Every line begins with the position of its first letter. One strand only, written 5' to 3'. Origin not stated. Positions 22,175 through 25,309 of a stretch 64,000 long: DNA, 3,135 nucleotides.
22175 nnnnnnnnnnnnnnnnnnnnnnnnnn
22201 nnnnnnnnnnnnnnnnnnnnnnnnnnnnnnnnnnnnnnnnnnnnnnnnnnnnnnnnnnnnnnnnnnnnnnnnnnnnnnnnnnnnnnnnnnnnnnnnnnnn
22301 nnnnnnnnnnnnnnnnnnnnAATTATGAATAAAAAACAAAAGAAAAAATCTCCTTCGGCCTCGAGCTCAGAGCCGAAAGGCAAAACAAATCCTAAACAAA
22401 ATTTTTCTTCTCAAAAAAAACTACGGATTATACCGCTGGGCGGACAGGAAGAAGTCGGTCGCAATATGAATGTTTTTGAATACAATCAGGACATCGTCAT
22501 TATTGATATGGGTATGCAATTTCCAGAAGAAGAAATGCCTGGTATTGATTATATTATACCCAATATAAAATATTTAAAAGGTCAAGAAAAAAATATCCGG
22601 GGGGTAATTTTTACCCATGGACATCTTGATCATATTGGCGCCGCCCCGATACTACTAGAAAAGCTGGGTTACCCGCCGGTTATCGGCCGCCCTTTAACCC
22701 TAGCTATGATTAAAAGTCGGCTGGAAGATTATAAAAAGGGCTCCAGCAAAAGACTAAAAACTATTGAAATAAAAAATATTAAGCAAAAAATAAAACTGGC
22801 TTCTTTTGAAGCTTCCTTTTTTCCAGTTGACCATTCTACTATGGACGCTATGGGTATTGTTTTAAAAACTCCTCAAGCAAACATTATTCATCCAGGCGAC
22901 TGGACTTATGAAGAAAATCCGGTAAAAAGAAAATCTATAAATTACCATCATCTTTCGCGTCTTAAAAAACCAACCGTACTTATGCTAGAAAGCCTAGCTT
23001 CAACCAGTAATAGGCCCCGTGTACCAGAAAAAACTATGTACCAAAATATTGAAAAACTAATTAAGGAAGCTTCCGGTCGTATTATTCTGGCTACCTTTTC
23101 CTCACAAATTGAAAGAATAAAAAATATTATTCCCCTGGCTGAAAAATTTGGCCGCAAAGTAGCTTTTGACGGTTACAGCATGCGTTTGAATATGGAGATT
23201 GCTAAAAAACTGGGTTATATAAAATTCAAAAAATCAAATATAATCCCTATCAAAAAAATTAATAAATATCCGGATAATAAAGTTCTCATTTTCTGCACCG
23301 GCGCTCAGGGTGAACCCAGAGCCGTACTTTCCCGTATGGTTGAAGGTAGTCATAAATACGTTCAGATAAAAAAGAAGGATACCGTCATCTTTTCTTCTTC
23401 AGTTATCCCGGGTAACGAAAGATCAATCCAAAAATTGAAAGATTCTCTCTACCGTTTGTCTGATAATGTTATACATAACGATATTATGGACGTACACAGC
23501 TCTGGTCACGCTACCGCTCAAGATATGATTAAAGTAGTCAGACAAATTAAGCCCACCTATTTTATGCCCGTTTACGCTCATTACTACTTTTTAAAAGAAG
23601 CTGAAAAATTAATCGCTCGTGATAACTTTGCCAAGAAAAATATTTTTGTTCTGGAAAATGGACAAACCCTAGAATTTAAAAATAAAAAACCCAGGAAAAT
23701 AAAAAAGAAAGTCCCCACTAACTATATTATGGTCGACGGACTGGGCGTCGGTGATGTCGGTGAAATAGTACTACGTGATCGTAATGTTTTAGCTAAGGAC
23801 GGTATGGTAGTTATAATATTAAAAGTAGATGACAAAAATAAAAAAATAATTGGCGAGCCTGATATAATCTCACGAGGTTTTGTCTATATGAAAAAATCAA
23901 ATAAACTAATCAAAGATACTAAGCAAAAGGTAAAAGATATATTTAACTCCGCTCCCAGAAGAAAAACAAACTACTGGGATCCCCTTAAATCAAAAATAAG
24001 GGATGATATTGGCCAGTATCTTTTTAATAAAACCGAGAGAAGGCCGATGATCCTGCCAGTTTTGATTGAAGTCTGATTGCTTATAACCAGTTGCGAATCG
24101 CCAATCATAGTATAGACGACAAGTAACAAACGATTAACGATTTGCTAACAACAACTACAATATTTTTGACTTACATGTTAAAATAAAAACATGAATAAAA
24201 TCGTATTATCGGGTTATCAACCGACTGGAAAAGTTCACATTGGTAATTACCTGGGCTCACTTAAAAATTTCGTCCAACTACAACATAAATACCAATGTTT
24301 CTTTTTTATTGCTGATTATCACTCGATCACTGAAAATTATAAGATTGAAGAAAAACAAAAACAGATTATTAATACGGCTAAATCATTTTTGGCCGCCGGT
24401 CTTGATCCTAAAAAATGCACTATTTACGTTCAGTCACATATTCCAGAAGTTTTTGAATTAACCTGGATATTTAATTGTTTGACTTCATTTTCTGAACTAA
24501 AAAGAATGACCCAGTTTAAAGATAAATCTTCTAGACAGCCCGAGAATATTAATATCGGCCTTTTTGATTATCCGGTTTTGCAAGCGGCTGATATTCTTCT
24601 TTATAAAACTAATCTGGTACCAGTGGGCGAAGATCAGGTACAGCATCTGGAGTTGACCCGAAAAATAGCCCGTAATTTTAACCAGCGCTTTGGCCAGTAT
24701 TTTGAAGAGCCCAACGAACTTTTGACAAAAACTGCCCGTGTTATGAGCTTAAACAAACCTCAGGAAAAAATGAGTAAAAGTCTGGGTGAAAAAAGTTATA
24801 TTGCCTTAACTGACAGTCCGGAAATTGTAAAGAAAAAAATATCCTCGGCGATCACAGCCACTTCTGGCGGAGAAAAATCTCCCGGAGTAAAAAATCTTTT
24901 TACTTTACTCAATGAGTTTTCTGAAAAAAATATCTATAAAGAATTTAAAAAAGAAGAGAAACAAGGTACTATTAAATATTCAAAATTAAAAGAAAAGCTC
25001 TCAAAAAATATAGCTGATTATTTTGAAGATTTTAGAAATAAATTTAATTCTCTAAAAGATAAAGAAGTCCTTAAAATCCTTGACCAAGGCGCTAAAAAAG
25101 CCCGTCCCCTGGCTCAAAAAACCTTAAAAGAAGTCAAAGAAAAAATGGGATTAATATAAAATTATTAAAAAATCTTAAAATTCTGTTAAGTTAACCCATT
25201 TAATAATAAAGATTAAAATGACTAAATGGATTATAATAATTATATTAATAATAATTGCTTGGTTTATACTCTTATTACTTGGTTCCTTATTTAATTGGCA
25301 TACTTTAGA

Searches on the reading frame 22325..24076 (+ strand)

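Call 60: search_protein_families(library=pfam, proteins=[window:22325-24076:+], max_evalue=0.00001)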
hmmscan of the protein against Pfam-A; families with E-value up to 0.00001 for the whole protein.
window:22325-24076:+ (583 aa): 4 families
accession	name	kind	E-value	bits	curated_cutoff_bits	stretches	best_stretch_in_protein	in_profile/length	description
PF22505.1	RNase_J_b_CASP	-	7.6e-46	155.4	27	1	251-374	2-125/126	Ribonuclease J, beta-CASP domain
PF17770.6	RNase_J_C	-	5e-33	114.6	23.8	1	482-583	1-102/102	Ribonuclease J C-terminal domain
PF00753.33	Lactamase_B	-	3.8e-12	47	22.7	1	46-197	6-154/196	Metallo-beta-lactamase superfamily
PF12706.13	Lactamase_B_2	-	8.6e-11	42.2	27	1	89-230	29-171/200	Beta-lactamase superfamily domain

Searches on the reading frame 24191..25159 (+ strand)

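Call 60: search_protein_families(library=pfam, proteins=[window:24191-25159:+], max_evalue=0.00001)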
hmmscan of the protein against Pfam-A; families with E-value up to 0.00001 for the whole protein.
window:24191-25159:+ (322 aa): 1 family
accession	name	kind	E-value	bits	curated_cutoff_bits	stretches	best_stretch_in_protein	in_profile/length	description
PF00579.31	tRNA-synt_1b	-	1.1e-75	255.1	21.1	1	4-278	7-291/292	tRNA synthetases class I (W and Y)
